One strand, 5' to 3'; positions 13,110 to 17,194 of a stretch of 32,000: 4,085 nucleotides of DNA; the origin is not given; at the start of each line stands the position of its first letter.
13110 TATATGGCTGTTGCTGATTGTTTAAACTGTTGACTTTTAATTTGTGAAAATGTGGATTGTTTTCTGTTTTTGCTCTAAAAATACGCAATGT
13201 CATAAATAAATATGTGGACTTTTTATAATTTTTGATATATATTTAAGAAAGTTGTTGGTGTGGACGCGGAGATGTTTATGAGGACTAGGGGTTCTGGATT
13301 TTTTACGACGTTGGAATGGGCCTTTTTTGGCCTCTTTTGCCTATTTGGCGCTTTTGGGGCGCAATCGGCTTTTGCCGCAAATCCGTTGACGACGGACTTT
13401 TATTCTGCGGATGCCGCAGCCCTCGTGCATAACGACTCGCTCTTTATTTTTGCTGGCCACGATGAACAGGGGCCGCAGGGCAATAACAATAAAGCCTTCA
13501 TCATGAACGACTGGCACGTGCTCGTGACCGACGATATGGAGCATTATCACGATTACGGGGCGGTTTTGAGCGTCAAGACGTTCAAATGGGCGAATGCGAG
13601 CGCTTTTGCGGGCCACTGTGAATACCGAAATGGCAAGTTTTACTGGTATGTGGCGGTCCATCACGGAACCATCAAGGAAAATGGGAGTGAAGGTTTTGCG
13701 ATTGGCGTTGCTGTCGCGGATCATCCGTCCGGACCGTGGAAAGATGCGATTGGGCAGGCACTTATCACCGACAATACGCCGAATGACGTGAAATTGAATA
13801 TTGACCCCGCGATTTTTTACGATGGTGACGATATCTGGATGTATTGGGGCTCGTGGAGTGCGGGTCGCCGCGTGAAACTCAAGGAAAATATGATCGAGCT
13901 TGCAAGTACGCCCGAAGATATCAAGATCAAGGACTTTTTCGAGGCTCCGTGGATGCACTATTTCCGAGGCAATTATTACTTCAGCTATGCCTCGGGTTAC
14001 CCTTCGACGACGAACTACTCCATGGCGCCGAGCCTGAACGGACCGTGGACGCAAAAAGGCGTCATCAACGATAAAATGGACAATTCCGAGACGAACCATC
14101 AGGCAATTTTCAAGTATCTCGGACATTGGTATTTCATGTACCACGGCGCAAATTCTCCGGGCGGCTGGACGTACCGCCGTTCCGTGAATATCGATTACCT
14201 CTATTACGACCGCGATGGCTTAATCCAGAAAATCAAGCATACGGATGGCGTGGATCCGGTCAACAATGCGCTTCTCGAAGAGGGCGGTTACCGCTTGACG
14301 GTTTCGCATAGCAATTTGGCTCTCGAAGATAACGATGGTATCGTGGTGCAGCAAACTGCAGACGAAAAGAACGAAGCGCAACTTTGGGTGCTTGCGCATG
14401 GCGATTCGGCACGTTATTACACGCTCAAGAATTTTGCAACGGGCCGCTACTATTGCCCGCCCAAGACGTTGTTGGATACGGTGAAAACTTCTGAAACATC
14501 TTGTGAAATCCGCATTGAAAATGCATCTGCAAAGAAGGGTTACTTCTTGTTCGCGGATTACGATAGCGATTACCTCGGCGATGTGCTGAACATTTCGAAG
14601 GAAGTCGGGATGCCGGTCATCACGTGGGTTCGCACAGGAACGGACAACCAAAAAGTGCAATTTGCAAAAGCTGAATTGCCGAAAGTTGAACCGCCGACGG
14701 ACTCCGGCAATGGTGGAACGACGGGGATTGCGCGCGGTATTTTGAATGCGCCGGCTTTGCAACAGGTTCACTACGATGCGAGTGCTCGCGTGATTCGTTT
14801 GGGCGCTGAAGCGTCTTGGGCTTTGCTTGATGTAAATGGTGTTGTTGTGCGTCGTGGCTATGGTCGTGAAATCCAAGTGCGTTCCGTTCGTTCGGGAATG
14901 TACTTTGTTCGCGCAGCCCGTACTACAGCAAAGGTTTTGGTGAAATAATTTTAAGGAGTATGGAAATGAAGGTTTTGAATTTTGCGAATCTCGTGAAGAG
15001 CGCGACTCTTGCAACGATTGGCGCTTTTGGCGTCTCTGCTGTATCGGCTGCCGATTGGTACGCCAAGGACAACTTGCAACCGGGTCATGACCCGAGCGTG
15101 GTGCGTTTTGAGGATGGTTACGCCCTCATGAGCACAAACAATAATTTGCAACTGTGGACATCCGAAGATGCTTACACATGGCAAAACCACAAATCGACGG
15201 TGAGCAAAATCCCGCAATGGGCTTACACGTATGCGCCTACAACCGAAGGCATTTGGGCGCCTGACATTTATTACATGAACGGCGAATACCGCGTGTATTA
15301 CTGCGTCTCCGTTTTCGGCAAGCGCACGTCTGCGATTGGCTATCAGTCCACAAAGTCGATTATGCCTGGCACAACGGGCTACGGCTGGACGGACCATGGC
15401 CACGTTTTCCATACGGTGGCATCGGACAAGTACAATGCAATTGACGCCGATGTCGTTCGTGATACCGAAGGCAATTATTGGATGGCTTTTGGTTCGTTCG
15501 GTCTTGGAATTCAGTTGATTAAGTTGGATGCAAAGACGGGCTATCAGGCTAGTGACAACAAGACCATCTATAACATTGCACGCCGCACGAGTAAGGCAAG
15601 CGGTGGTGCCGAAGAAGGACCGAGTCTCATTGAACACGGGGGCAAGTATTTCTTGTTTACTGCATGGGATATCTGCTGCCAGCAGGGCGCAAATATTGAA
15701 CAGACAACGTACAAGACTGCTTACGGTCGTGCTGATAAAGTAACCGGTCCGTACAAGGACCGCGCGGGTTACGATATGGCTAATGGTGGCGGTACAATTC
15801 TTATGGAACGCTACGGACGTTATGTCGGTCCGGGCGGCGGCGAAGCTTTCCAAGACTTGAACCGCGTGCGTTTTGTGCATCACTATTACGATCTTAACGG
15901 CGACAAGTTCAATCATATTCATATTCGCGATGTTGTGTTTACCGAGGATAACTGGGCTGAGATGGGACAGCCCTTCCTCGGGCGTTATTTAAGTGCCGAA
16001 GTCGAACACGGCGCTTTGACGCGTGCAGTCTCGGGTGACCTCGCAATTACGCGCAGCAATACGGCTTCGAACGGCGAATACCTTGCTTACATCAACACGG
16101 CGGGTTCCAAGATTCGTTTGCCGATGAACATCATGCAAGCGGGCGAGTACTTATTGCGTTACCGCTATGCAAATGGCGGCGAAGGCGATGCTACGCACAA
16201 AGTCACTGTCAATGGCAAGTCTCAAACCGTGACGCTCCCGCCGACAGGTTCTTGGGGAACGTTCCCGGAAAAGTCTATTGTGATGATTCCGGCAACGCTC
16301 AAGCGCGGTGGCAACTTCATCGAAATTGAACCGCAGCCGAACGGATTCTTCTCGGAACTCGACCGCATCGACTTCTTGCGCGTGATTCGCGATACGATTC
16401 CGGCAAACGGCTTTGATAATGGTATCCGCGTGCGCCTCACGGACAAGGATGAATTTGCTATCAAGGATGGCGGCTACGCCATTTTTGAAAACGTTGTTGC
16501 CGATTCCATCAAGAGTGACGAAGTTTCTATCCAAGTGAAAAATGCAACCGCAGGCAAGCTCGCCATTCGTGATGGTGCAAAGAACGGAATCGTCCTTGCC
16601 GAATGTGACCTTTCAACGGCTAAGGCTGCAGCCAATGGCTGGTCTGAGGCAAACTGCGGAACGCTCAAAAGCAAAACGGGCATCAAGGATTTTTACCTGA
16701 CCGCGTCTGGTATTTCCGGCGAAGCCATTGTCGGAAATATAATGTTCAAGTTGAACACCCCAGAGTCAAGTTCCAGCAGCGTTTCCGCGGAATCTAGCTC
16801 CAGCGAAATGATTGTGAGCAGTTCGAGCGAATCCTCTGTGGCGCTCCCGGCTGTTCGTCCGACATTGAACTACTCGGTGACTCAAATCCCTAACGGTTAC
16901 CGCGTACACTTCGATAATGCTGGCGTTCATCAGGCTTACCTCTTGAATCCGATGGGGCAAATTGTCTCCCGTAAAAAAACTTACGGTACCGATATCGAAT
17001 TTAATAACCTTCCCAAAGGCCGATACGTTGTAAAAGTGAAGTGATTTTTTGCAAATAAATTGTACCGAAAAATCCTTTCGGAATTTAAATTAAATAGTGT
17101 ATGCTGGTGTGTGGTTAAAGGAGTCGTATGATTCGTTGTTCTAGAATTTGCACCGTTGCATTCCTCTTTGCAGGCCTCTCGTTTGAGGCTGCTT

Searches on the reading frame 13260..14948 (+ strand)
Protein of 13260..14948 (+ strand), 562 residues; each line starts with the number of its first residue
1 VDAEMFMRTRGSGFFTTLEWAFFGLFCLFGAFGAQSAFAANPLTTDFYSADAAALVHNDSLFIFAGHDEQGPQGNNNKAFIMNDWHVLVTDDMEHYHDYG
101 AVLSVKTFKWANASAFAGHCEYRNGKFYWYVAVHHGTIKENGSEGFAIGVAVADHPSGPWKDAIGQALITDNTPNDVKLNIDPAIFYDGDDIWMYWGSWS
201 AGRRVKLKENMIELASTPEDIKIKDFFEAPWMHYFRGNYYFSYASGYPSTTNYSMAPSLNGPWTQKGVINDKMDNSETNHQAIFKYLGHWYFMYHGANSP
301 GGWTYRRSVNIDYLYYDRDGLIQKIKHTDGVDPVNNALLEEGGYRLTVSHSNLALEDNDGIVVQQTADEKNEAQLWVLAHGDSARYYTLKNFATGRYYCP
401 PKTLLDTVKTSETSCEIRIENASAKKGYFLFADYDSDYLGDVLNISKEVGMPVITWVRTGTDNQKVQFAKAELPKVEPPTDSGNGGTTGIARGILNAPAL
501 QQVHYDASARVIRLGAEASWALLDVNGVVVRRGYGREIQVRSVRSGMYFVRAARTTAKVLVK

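Call 3: search_protein_families(library=pfam, proteins=[window:13260-14948:+], max_evalue=1)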
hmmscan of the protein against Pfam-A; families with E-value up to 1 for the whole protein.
window:13260-14948:+ (562 aa): 3 families
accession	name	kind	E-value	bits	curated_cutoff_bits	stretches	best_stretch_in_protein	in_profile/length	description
PF04616.20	Glyco_hydro_43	-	8.1e-27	94.7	32.2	1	41-321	3-287/288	Glycosyl hydrolases family 43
PF14200.12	RicinB_lectin_2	-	2.4e-06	28.6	25.6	1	341-397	12-72/89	Ricin-type beta-trefoil lectin domain-like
PF18962.6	Por_Secre_tail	-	0.12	13.1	27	1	520-559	24-69/75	Secretion system C-terminal sorting domain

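Call 4: search_protein_families(library=ncbifam, proteins=[window:13260-14948:+], max_evalue=1)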
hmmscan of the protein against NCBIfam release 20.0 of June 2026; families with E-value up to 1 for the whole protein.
window:13260-14948:+ (562 aa): 1 family
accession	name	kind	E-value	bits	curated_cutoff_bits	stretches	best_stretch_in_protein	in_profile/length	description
TIGR04183.1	Por_Secre_tail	domain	0.051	13.6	23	1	516-553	19-59/72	T9SS type A sorting domain-containing protein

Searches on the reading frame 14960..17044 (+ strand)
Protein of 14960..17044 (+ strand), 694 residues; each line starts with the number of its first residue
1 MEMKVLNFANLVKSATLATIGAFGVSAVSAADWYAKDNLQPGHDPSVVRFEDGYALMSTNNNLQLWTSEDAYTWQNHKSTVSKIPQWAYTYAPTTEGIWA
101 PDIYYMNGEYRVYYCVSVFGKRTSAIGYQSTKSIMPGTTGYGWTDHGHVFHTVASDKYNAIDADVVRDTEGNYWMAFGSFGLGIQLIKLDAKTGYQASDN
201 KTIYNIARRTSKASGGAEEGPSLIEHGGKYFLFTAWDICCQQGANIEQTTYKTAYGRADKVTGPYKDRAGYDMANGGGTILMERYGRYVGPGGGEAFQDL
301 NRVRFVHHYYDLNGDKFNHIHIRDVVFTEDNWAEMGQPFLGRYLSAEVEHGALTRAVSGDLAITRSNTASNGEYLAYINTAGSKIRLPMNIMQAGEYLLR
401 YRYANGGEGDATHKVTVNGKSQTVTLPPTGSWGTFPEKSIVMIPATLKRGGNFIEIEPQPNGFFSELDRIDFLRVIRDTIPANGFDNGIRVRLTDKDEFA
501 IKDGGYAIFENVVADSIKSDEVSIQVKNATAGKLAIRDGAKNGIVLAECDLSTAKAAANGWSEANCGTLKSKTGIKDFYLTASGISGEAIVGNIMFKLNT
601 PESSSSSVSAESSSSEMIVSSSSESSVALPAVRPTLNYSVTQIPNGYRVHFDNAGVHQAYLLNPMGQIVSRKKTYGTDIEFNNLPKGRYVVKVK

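Call 13: search_protein_families(library=pfam, proteins=[window:14960-17044:+], max_evalue=0.001)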
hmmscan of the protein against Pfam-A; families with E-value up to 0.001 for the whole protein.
window:14960-17044:+ (694 aa): 3 families
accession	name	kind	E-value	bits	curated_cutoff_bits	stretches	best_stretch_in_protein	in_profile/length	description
PF04616.20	Glyco_hydro_43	-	1.4e-33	116.9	32.2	1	43-332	11-287/288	Glycosyl hydrolases family 43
PF03422.21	CBM_6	-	7.9e-10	39.5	28.9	0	499-585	26-111/125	Carbohydrate binding module (family 6)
PF22704.2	CBM13-like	-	0.00038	21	30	0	395-454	13-69/82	Alpha-galactosidase, CBM13 domain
